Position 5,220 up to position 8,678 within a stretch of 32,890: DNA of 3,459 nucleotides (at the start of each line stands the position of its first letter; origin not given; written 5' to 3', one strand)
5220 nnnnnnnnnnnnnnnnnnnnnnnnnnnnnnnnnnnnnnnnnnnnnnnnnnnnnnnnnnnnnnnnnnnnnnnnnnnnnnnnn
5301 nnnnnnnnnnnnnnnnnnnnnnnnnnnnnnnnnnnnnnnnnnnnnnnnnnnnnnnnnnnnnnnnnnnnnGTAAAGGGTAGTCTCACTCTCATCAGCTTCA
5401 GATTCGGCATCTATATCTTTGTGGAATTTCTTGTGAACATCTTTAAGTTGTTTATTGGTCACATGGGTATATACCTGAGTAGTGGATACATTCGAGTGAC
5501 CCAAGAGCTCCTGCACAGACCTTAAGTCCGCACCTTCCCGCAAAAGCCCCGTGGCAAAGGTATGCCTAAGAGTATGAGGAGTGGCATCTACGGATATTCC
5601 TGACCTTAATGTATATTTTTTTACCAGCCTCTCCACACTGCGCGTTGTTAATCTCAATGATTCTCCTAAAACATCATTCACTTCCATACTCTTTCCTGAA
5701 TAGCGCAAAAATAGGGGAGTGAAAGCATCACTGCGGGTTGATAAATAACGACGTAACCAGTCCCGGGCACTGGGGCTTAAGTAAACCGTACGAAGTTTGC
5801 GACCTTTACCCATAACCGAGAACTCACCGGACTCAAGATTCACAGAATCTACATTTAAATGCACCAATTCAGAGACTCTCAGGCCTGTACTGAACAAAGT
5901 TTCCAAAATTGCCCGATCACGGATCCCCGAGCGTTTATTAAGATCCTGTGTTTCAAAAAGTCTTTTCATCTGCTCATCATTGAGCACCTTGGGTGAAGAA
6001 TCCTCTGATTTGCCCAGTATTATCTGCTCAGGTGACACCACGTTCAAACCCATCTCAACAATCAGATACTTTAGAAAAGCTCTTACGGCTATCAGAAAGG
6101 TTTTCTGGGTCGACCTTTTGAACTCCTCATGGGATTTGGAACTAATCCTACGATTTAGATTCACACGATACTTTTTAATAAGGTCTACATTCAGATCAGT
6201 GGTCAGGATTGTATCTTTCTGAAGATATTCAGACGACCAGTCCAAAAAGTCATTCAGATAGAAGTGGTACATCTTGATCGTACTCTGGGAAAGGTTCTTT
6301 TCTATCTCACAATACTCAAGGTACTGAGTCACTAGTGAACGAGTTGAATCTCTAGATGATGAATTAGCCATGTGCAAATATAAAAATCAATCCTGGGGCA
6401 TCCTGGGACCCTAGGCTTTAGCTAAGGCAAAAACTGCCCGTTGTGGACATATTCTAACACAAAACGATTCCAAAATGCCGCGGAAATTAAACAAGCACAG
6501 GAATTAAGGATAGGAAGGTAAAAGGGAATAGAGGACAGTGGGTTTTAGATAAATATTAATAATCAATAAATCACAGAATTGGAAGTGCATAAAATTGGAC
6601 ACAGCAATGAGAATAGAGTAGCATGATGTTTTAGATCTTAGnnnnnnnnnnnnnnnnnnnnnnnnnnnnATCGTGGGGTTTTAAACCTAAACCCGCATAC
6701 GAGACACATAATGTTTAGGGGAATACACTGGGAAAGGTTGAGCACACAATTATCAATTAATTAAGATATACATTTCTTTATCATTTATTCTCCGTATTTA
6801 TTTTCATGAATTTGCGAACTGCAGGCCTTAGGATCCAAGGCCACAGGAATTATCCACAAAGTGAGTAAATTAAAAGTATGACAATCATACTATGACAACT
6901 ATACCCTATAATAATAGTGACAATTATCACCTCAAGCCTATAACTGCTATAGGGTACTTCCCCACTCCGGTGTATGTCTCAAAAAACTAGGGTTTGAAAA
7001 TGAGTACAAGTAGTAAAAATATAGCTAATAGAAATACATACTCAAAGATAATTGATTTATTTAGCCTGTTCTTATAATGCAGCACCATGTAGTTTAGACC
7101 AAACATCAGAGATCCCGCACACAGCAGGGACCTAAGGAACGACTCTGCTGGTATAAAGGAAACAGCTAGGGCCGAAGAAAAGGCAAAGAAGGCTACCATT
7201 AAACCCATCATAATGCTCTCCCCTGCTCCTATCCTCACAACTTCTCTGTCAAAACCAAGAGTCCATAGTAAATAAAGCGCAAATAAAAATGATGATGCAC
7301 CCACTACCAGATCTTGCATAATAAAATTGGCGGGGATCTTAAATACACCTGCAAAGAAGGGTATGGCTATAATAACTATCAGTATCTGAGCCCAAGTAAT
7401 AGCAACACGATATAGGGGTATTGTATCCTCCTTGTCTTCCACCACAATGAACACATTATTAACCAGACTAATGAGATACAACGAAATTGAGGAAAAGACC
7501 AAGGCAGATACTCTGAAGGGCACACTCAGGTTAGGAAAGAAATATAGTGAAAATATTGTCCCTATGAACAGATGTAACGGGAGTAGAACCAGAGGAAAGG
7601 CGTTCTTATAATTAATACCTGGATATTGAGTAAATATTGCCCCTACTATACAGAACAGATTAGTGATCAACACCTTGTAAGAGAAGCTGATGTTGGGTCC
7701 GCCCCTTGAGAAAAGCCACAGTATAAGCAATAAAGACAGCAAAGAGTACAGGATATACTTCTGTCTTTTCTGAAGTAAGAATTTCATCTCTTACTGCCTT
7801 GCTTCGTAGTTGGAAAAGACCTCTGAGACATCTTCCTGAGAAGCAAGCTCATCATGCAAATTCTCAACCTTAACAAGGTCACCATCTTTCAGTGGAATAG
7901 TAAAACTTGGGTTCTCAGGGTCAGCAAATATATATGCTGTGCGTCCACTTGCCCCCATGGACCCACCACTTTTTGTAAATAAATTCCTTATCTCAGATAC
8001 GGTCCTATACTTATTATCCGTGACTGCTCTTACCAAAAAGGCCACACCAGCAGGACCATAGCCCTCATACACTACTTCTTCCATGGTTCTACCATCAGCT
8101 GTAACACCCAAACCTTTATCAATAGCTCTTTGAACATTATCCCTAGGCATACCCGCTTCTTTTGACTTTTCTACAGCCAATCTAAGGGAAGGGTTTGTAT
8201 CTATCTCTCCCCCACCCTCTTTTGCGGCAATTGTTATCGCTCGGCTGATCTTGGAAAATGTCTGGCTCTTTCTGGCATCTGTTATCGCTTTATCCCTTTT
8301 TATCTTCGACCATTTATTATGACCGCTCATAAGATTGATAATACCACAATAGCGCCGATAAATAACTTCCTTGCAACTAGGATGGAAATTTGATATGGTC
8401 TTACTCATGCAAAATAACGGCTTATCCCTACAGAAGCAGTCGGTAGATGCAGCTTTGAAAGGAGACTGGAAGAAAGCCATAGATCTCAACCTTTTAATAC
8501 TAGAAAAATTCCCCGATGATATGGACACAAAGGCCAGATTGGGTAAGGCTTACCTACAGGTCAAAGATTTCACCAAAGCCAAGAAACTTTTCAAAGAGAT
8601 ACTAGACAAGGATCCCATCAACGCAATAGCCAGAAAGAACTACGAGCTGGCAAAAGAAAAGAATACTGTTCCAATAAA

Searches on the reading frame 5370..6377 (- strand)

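Call 37: search_protein_families(library=pfam, proteins=[window:5370-6377:-], max_evalue=0.001)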
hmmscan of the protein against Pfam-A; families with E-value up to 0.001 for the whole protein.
window:5370-6377:- (336 aa): 3 families
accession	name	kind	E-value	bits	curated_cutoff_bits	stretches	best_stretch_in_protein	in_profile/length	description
PF00589.27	Phage_integrase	-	3.2e-42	144.6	27.1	1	131-308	2-170/172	Phage integrase family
PF02899.23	Phage_int_SAM_1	-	4.7e-08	33.6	22.3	1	16-108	1-82/83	Phage integrase, N-terminal SAM-like domain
PF13495.12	Phage_int_SAM_4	-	0.0008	20.2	27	0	17-49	3-34/85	Phage integrase, N-terminal SAM-like domain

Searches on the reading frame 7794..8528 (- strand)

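Call 72: search_protein_families(library=pfam, proteins=[window:7794-8528:-], max_evalue=0.0001)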
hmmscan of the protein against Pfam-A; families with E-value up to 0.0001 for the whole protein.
window:7794-8528:- (245 aa): 2 families
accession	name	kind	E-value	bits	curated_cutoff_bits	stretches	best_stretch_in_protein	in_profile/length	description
PF20772.2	TACO1_YebC_N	-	4.3e-27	94.8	36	1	71-141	1-72/73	TACO1/YebC protein N-terminal domain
PF01709.26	Transcrip_reg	-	2.2e-23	83.2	27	1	149-202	1-54/160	TACO1/YebC second and third domain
